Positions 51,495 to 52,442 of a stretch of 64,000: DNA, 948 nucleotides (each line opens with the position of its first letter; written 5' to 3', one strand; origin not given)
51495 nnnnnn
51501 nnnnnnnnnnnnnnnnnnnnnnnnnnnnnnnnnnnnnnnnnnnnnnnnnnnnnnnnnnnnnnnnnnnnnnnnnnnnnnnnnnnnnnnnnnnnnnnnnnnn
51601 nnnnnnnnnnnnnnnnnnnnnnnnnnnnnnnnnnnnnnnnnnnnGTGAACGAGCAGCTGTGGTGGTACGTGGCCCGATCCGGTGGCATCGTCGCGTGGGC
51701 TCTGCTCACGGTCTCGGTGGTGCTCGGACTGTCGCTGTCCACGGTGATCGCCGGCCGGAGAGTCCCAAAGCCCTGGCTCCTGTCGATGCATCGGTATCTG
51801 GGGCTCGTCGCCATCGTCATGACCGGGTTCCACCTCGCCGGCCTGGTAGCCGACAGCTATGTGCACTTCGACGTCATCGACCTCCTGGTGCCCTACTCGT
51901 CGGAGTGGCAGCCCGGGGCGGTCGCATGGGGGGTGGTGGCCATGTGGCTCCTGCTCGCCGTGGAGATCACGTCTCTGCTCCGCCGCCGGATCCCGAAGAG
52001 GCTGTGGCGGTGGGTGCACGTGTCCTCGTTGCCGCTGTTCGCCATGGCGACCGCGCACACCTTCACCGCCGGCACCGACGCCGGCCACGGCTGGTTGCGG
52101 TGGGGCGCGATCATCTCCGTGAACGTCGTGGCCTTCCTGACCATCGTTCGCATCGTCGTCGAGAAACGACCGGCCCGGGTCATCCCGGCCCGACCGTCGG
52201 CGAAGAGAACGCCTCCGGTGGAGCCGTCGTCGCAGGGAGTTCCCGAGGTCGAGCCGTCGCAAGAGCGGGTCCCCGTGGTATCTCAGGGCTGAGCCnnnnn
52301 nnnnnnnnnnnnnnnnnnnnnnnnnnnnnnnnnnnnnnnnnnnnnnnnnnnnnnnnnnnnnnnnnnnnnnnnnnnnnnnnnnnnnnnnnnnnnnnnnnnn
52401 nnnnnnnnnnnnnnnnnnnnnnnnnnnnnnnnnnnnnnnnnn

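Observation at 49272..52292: Coupled four-gene operon: HEY-tail anchor protein, PAT-repeat anchor protein, leaderless ApbE and a bis-heme ferric-reductase-domain protein, with no recognisable flavinylation acceptor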

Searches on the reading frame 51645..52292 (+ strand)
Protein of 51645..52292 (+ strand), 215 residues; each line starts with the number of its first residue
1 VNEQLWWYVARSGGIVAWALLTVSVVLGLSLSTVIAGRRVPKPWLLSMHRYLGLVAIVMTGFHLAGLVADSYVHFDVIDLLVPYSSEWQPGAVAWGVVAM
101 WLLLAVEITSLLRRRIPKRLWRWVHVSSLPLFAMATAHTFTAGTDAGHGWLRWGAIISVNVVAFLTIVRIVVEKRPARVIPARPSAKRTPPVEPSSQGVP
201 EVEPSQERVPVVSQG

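Call 3: search_protein_families(library=pfam, proteins=[window:51645-52292:+], max_evalue=1)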
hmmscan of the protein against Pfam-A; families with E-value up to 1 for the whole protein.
window:51645-52292:+ (215 aa): 1 family
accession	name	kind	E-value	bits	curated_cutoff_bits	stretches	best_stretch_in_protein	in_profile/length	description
PF01794.25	Ferric_reduct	-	3.3e-10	40.5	28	1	14-135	2-120/121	Ferric reductase like transmembrane component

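Call 4: search_protein_families(library=ncbifam, proteins=[window:51645-52292:+], max_evalue=1)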
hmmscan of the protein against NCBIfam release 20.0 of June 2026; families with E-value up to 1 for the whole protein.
window:51645-52292:+ (215 aa): 0 families

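Call 17: find_homologous_proteins(query=window:51645-52289:+, max_evalue=0.00001)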
Query window:51645-52289:+ (215 aa): 1965 proteins with E <= 0.00001 among 3181 candidates; the best 120 are listed.
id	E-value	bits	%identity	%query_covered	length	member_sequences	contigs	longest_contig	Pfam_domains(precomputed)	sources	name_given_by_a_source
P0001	1.2e-113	396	87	100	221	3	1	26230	PF01794.26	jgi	jgi:predicted ferric reductase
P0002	2.0e-88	314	76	88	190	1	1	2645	PF01794.26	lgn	-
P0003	2.0e-87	311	73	91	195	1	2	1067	PF01794.26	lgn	-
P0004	4.7e-61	224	55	81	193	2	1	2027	PF01794.26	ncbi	-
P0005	4.7e-61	224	57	92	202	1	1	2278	PF01794.26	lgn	-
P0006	1.1e-60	223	57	88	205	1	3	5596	PF01794.26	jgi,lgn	jgi:predicted ferric reductase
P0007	2.0e-60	222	54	92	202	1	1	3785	PF01794.26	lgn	-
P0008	3.5e-60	221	58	93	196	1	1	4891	PF01794.26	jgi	jgi:DMSO/TMAO reductase YedYZ heme-binding membrane subunit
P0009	2.1e-59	219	55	93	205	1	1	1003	PF01794.26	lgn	-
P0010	2.2e-59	219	55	86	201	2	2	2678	PF01794.26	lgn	-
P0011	2.2e-59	219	55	90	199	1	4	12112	PF01794.26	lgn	-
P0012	3.2e-59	218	58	80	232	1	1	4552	PF01794.26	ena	-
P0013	4.4e-59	218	58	83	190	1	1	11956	PF01794.26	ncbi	-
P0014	4.6e-59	218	53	89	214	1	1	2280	PF01794.26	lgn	-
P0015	5.5e-59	218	56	90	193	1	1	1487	PF01794.26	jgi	jgi:predicted ferric reductase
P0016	6.0e-59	217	53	100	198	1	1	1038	PF01794.26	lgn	-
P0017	7.2e-59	217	58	80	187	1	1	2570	PF01794.26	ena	-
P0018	1.2e-58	216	52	100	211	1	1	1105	PF01794.26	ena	-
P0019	1.2e-58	216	54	95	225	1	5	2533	PF01794.26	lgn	-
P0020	1.9e-58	216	50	99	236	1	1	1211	PF01794.26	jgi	-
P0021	2.3e-58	216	55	91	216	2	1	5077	PF01794.26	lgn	-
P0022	2.6e-58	215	54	85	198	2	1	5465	PF01794.26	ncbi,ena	-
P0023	2.7e-58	215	56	86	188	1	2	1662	PF01794.26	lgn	-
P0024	3.8e-58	215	54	96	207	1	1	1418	PF01794.26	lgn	-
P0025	3.8e-58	215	51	96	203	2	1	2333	PF01794.26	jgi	jgi:predicted ferric reductase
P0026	4.0e-58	215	50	97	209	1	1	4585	PF01794.26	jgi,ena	jgi:hypothetical protein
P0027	4.3e-58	215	55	93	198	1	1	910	PF01794.26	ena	-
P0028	5.3e-58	214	54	91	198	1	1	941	PF01794.26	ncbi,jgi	-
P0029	5.5e-58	214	55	92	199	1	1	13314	PF01794.26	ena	-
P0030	5.6e-58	214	59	82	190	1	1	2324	PF01794.26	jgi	jgi:predicted ferric reductase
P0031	5.9e-58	214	58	80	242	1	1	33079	PF01794.26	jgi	jgi:hypothetical protein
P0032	7.9e-58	214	60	80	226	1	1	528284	PF01794.26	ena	-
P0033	9.3e-58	214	50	98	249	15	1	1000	PF01794.26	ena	-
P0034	1.0e-57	213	53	88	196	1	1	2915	PF01794.26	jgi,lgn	-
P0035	1.4e-57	213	54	91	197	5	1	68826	PF01794.26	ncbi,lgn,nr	ncbi:MAG: hypothetical protein KatS3mg010_0854 [Acidimicrobiia bacterium]|nr:MAG: hypothetical prote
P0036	1.5e-57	213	57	79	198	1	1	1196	PF01794.26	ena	-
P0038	1.6e-57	213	58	87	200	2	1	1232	PF01794.26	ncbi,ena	-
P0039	1.7e-57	213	52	90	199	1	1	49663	PF01794.26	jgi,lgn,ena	-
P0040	1.7e-57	213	54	88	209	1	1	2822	PF01794.26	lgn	-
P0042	2.0e-57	212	50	99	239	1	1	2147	PF01794.26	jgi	-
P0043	2.1e-57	212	51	97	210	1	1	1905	PF01794.26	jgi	jgi:DMSO/TMAO reductase YedYZ heme-binding membrane subunit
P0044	2.2e-57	212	55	87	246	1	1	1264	PF01794.26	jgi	jgi:DMSO/TMAO reductase YedYZ heme-binding membrane subunit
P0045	2.2e-57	212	57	83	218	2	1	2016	PF01794.26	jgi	jgi:hypothetical protein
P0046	2.3e-57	212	49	97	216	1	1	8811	PF01794.26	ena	-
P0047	2.3e-57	212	52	93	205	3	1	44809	PF01794.26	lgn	-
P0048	2.6e-57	212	54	92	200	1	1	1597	PF01794.26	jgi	jgi:predicted ferric reductase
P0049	3.4e-57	212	60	74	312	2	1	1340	PF01794.26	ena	-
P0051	3.6e-57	212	57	89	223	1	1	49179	PF01794.26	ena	-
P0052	4.0e-57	211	53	90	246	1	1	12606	PF01794.26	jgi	jgi:hypothetical protein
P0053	4.5e-57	211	55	87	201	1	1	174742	PF01794.26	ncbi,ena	-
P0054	4.6e-57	211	55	81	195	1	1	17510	PF01794.26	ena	-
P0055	4.9e-57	211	54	93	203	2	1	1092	PF01794.26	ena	-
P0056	5.0e-57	211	53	90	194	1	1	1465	PF01794.26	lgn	-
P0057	5.1e-57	211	57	79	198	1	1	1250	PF01794.26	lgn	-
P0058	5.4e-57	211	57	73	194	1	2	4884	PF01794.26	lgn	-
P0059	5.6e-57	211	57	80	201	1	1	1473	PF01794.26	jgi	jgi:hypothetical protein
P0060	6.2e-57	211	54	82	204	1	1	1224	PF01794.26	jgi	-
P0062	6.9e-57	211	57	80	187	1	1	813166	PF01794.26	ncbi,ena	-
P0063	8.0e-57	210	53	86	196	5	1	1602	PF01794.26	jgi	jgi:predicted ferric reductase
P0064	8.2e-57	210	54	89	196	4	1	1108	PF01794.26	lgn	-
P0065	9.1e-57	210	50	90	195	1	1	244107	PF01794.26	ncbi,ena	-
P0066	9.7e-57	210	55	81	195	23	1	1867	PF01794.26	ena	-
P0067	9.8e-57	210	56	87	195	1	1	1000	PF01794.26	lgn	-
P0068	1.3e-56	210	53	88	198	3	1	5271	PF01794.26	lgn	-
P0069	1.3e-56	210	52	96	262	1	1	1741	PF01794.26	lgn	-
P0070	1.3e-56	210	50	97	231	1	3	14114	PF01794.26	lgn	-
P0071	1.5e-56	210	52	91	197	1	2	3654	PF01794.26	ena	-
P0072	1.6e-56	209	56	73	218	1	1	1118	PF01794.26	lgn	-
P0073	1.6e-56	209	57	80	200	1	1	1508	PF01794.26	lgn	-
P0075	1.7e-56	209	53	87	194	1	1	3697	PF01794.26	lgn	-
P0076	1.7e-56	209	50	100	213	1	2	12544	PF01794.26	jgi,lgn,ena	-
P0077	1.7e-56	209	55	87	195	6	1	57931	PF01794.26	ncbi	-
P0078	1.7e-56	209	55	87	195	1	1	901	PF01794.26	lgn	-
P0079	1.8e-56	209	55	86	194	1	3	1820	PF01794.26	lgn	-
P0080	1.9e-56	209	62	79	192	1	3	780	PF01794.26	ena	-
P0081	2.1e-56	209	55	88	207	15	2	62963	PF01794.26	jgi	jgi:predicted ferric reductase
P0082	2.1e-56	209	59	81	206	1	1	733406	PF01794.26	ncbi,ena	-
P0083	2.1e-56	209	52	91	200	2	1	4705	PF01794.26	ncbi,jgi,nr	ncbi:MAG: ferric reductase-like transmembrane domain-containing protein [Acidimicrobiia bacterium]|n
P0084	2.2e-56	209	60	78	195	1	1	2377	PF01794.26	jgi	jgi:predicted ferric reductase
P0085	2.5e-56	209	53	90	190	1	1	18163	PF01794.26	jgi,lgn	jgi:predicted ferric reductase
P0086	2.7e-56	209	53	89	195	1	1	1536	PF01794.26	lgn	-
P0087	2.7e-56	209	53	89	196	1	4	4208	PF01794.26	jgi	jgi:DMSO/TMAO reductase YedYZ heme-binding membrane subunit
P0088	2.8e-56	209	54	90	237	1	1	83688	PF01794.26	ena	-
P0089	2.8e-56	209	51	100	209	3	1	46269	PF01794.26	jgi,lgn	-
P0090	2.8e-56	209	52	91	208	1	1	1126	PF01794.26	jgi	jgi:predicted ferric reductase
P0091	2.9e-56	209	54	88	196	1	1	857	PF01794.26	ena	-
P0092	3.3e-56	208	53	87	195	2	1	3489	PF01794.26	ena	-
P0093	3.4e-56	208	55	96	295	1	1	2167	PF01794.26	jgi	jgi:hypothetical protein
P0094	3.5e-56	208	54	93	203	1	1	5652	PF01794.26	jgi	jgi:methionine sulfoxide reductase heme-binding subunit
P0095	3.5e-56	208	55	81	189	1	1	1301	PF01794.26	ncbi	-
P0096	3.7e-56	208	53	89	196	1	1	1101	PF01794.26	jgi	jgi:DMSO/TMAO reductase YedYZ heme-binding membrane subunit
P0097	3.7e-56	208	52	97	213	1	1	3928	PF01794.26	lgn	-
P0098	3.9e-56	208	53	88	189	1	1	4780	PF01794.26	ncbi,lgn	-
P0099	4.1e-56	208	56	86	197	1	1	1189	PF01794.26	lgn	-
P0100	4.1e-56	208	63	71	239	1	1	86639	PF01794.26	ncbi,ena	-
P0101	4.5e-56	208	57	78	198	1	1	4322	PF01794.26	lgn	-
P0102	4.8e-56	208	55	85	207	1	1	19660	PF01794.26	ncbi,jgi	-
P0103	5.0e-56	208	55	91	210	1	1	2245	PF01794.26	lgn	-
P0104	5.0e-56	208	52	93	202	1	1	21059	PF01794.26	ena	-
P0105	5.3e-56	208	54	88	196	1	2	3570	PF01794.26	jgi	jgi:DMSO/TMAO reductase YedYZ heme-binding membrane subunit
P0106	5.4e-56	208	58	80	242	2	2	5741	PF01794.26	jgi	-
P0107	5.6e-56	208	57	87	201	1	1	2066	PF01794.26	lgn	-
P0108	6.0e-56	208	59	80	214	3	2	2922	PF01794.26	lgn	-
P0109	6.1e-56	208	52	91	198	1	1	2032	PF01794.26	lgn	-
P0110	7.2e-56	207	55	81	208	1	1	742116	PF01794.26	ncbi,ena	-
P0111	7.4e-56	207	57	79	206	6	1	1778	PF01794.26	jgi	jgi:predicted ferric reductase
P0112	7.5e-56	207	57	84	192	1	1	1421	PF01794.26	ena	-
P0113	7.7e-56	207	56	80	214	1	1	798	PF01794.26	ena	-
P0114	7.7e-56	207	55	85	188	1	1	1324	PF01794.26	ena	-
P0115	9.6e-56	207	53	96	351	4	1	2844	PF01794.26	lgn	-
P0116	9.7e-56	207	57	86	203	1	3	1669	PF01794.26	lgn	-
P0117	9.9e-56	207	62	68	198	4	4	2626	PF01794.26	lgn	-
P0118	1.0e-55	207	54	92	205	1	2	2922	PF01794.26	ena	-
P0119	1.0e-55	207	52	90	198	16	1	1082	PF01794.26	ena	-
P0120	1.0e-55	207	58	83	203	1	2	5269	PF01794.26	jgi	jgi:DMSO/TMAO reductase YedYZ heme-binding membrane subunit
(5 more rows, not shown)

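Call 18: find_encoding_contigs(protein=P0001, flank=7000, max_places=2)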
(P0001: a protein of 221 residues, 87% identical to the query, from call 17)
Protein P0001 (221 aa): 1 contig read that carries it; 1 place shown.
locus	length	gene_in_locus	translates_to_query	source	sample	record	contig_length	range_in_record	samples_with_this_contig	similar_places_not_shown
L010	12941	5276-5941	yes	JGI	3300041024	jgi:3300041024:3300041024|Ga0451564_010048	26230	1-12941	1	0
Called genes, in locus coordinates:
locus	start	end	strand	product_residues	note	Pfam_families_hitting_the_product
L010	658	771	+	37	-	-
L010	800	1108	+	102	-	PF00872:Transposase_mut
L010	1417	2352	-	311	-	-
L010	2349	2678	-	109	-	PF07638:Sigma70_ECF (faint), PF04297:UPF0122 (weak), PF08281:Sigma70_r4_2, PF04545:Sigma70_r4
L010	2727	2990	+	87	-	-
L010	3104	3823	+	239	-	-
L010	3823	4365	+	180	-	-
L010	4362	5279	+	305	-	PF02424:ApbE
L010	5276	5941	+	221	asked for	PF01794:Ferric_reduct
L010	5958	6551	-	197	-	PF00857:Isochorismatase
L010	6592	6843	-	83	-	-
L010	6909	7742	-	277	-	PF02463:SMC_N (faint), PF00005:ABC_tran, PF13304:AAA_21 (faint)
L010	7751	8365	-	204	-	-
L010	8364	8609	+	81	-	-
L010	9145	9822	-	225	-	PF04116:FA_hydroxylase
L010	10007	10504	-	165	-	PF04978:MST, PF12867:DinB_2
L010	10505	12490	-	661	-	PF00724:Oxidored_FMN, PF00070:Pyr_redox (faint), PF00890:FAD_binding_2 (weak), PF03486:HI0933_like (weak), PF07992:Pyr_redox_2, PF12831:FAD_oxidored, PF13450:NAD_binding_8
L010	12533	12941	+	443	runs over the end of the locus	PF01636:APH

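Call 19: find_encoding_contigs(protein=P0035, flank=7000, max_places=2)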
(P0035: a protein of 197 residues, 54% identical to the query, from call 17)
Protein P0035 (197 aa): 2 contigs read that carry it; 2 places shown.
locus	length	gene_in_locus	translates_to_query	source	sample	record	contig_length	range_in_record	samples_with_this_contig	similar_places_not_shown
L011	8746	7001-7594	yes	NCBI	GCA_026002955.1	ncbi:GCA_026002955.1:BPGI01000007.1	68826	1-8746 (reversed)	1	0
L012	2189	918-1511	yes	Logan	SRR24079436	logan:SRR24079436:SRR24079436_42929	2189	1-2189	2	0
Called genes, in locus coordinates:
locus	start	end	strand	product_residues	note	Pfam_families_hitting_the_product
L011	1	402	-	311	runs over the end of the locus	PF00892:EamA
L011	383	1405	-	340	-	PF01040:UbiA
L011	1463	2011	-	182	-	PF01613:Flavin_Reduct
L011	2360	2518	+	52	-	-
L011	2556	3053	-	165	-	PF01243:PNPOx_N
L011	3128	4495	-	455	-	PF16736:sCache_like (weak), PF00672:HAMP, PF00512:HisKA, PF02518:HATPase_c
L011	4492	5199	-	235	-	PF00072:Response_reg, PF00486:Trans_reg_C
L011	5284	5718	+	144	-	-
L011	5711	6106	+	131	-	-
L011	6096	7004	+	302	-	PF02424:ApbE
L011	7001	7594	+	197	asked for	PF01794:Ferric_reduct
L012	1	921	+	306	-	?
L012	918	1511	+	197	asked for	PF01794:Ferric_reduct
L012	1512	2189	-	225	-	?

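Call 20: find_encoding_contigs(protein=P0062, flank=7000, max_places=2)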
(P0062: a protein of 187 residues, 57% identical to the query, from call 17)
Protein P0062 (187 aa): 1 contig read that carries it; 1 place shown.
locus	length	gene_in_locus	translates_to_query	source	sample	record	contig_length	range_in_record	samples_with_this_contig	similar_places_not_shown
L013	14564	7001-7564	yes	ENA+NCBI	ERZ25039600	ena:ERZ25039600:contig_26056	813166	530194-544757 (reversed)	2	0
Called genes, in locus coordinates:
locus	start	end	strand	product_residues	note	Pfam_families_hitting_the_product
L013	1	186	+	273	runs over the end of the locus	PF00561:Abhydrolase_1, PF12146:Hydrolase_4, PF12697:Abhydrolase_6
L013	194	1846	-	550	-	PF00501:AMP-binding, PF13193:AMP-binding_C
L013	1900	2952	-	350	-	PF02423:OCD_Mu_crystall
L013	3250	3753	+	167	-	PF04542:Sigma70_r2, PF08281:Sigma70_r4_2, PF04545:Sigma70_r4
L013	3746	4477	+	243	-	-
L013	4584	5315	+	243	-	-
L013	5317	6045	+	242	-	-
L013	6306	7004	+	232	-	PF02424:ApbE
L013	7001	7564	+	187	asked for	PF01794:Ferric_reduct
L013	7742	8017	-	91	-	PF11746:DUF3303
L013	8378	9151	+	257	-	-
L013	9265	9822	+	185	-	PF04203:Sortase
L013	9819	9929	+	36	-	-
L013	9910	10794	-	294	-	PF02558:ApbA (weak), PF02826:2-Hacid_dh_C (faint), PF03446:NAD_binding_2, PF03807:F420_oxidored, PF21761:RedAm-like_C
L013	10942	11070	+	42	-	-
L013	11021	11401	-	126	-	-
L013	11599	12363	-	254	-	PF04493:Endonuclease_5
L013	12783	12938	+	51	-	-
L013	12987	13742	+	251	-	PF01548:DEDD_Tnp_IS110 (weak), PF02371:Transposase_20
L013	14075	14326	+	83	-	PF01402:RHH_1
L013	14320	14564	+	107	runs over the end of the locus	PF02452:PemK_toxin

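Call 22: search_protein_families(library=pfam, proteins=[L013:4584-5315:+, L013:5317-6045:+, L013:3746-4477:+, L011:5284-5718:+, L011:5711-6106:+, L013:8378-9151:+], max_evalue=5)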
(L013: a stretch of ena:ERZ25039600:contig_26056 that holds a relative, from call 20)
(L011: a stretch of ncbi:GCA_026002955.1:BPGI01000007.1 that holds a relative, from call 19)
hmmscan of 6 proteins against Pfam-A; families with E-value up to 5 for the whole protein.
L013:4584-5315:+ (243 aa): 0 families

L013:5317-6045:+ (242 aa): 0 families

L013:3746-4477:+ (243 aa): 0 families

L011:5284-5718:+ (144 aa): 0 families

L011:5711-6106:+ (131 aa): 1 family
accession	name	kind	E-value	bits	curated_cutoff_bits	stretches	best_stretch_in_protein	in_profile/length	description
PF11981.13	DUF3482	-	0.16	11.8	29.2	1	11-48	154-191/293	Domain of unknown function (DUF3482)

L013:8378-9151:+ (257 aa): 1 family
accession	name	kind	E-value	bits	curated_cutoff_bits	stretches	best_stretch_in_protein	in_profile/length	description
PF09796.14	QCR10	-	1.6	9.2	27.5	1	224-254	6-36/63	Ubiquinol-cytochrome-c reductase complex subunit (QCR10)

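Call 33: find_encoding_contigs(protein=P0082, flank=8000, max_places=1)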
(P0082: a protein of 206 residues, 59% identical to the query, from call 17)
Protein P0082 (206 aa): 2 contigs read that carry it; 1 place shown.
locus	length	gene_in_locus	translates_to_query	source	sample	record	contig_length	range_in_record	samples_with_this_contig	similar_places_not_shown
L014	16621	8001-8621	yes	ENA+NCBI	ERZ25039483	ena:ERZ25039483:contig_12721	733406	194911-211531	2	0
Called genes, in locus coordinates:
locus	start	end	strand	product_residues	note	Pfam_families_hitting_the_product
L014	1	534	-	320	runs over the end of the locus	PF00482:T2SSF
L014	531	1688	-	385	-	PF13401:AAA_22 (faint), PF00437:T2SSE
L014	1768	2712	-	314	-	-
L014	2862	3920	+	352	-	PF00702:Hydrolase, PF12710:HAD, PF08282:Hydrolase_3 (weak)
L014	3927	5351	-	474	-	PF00672:HAMP, PF00512:HisKA, PF13581:HATPase_c_2 (faint), PF02518:HATPase_c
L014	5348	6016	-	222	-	PF00072:Response_reg, PF00486:Trans_reg_C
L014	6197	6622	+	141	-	-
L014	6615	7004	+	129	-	-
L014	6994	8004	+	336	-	PF02424:ApbE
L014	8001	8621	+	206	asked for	PF01794:Ferric_reduct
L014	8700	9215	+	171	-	PF13622:4HBT_3, PF03061:4HBT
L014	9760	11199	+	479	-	PF01546:Peptidase_M20, PF07687:M20_dimer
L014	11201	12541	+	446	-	PF10011:DUF2254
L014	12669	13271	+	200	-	PF00857:Isochorismatase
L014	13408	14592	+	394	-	PF02163:Peptidase_M50, PF00571:CBS (faint)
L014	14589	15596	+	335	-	PF00595:PDZ (weak), PF13180:PDZ_2, PF17820:PDZ_6 (weak), PF19805:DUF6288 (weak), PF05362:Lon_C (weak)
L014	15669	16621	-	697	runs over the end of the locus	PF00654:Voltage_CLC, PF00571:CBS, PF02080:TrkA_C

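Call 44: search_dna_similar(query=window:51645-52289:+, collection=plasmids, mode=protein, max_evalue=0.001, max_rows=25)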
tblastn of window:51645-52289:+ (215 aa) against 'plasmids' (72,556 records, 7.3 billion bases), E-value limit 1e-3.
Records with a match: 16; places in all: 16; records where one place covers at least 80% of the query: 4.
Best place of each record, by identity: <60% 16.
By first word of the organism name: Rhodococcus 4; Arthrobacter 3; Streptomyces 1; Mycolicibacterium 1; Mycobacterium 1; Cnuibacter 1; Alicyclobacillus 1; Gordonia 1; Paenibacillus 1; Psychrobacter 1; and 1 more.
By predicted mobility (MOB-suite, as given by PLSDB): non-mobilizable 9; mobilizable 4; conjugative 3.
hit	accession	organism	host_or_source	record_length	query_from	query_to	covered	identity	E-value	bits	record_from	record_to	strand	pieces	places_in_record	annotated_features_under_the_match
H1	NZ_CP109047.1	Streptomyces sp. NBC_00637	-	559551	1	177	82%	41.6%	2e-30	124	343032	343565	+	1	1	2Fe-2S iron-sulfur cluster-binding protein | FAD:protein FMN transferase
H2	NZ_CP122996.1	Mycolicibacterium aubagnense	wall sediment of Poderosa mine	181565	2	173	80%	38.1%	4e-23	103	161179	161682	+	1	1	2Fe-2S iron-sulfur cluster-binding protein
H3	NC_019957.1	Mycobacterium sp. JS623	-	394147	3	210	97%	26.8%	2e-8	61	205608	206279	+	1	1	ferric reductase-like transmembrane domain-containing protein | NADH-ubiquinone oxidoreductase-F iron-sulfur binding region ...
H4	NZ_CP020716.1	Cnuibacter physcomitrellae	Physcomitrium patens,single cell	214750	1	151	70%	36.4%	2e-14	79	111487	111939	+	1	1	ferric reductase-like transmembrane domain-containing protein | FAD:protein FMN transferase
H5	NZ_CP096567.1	Rhodococcus qingshengii JCM 15477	sandy loam,soil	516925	1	151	70%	34.4%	5e-15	80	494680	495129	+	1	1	ferric reductase-like transmembrane domain-containing protein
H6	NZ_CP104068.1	Alicyclobacillus fastidiosus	cell culture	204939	3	170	78%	30.4%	3e-15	81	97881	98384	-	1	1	ferric reductase-like transmembrane domain-containing protein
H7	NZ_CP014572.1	Arthrobacter sp. D5-1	cell culture,Soil cores containing ...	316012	3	176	81%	28.7%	7e-9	62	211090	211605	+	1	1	ferric reductase-like transmembrane domain-containing protein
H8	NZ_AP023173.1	Rhodococcus qingshengii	-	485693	3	151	69%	32.2%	7e-13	74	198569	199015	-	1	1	ferric reductase-like transmembrane domain-containing protein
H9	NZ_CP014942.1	Rhodococcus sp. BH4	cell culture,sludge of membrane ...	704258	3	151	69%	32.2%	7e-13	74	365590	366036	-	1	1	ferric reductase-like transmembrane domain-containing protein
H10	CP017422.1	Arthrobacter sp. ZXY-2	whole organism,soil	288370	3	151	69%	32.0%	5e-11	69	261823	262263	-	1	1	hypothetical protein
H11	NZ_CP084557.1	Arthrobacter sp. FW306-05-C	isolate,terrestrial sediment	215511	3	146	67%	33.1%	2e-10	67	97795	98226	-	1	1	ferric reductase-like transmembrane domain-containing protein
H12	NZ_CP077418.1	Rhodococcus qingshengii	pure culture,oil-contaminated water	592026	40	205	77%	28.5%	7e-13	74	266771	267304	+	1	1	ferric reductase-like transmembrane domain-containing protein | NADH-ubiquinone oxidoreductase-F iron-sulfur binding region ...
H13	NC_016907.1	Gordonia polyisoprenivorans VH2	-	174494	7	145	65%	30.2%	2e-6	55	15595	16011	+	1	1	ferric reductase-like transmembrane domain-containing protein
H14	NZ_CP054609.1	Paenibacillus cellulosilyticus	cell culture,soil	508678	49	188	65%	29.7%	1e-7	59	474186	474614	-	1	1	ferric reductase-like transmembrane domain-containing protein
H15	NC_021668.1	Psychrobacter sp. G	-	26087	2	146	67%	27.6%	2e-12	73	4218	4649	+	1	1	hypothetical protein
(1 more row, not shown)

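Call 45: get_annotated_region(hit=H1, flank=6000)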
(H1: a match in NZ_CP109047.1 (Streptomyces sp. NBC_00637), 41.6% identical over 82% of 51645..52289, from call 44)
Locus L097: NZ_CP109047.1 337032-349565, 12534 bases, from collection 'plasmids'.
description: Streptomyces sp. NBC_00637 strain NBC 00637 plasmid unnamed1, complete sequence
organism: Streptomyces sp. NBC_00637 (NCBI taxid 2903667)
taxonomy: Bacteria; Actinomycetota; Actinomycetes; Kitasatosporales; Streptomycetaceae; Streptomyces; Streptomyces sp. NBC 00637
host: -; source: -; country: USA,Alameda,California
typing (MOB-suite, as given by PLSDB): non-mobilizable
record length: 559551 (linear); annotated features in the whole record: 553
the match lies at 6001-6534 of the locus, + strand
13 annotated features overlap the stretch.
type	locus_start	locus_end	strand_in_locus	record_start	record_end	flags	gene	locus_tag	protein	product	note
CDS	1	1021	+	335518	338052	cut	-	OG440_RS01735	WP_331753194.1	heavy metal translocating P-type ATPase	-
CDS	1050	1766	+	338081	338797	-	-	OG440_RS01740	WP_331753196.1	response regulator transcription factor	GO:0000160 - phosphorelay signal transduction system [Evidence IEA]; GO:0006355 - regulation of DNA-templated ...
CDS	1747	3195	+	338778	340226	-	-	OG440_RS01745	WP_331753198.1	ATP-binding protein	-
CDS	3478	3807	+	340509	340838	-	-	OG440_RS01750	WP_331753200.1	hypothetical protein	-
CDS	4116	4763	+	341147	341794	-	-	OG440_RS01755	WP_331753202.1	hypothetical protein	-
CDS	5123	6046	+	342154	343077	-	-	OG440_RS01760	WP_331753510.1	FAD:protein FMN transferase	-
CDS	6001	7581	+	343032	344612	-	-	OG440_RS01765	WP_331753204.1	2Fe-2S iron-sulfur cluster-binding protein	-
CDS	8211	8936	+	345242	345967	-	-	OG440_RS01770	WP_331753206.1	hypothetical protein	-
CDS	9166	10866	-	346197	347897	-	-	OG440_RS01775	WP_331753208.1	VanW family protein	-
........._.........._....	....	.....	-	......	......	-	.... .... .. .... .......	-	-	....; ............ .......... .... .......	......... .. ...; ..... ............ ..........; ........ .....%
CDS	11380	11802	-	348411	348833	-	-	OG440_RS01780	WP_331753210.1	heavy metal-responsive transcriptional regulator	-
CDS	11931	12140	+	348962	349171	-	-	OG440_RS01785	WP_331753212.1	heavy-metal-associated domain-containing protein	-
CDS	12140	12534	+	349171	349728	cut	-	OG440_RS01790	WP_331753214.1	hypothetical protein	-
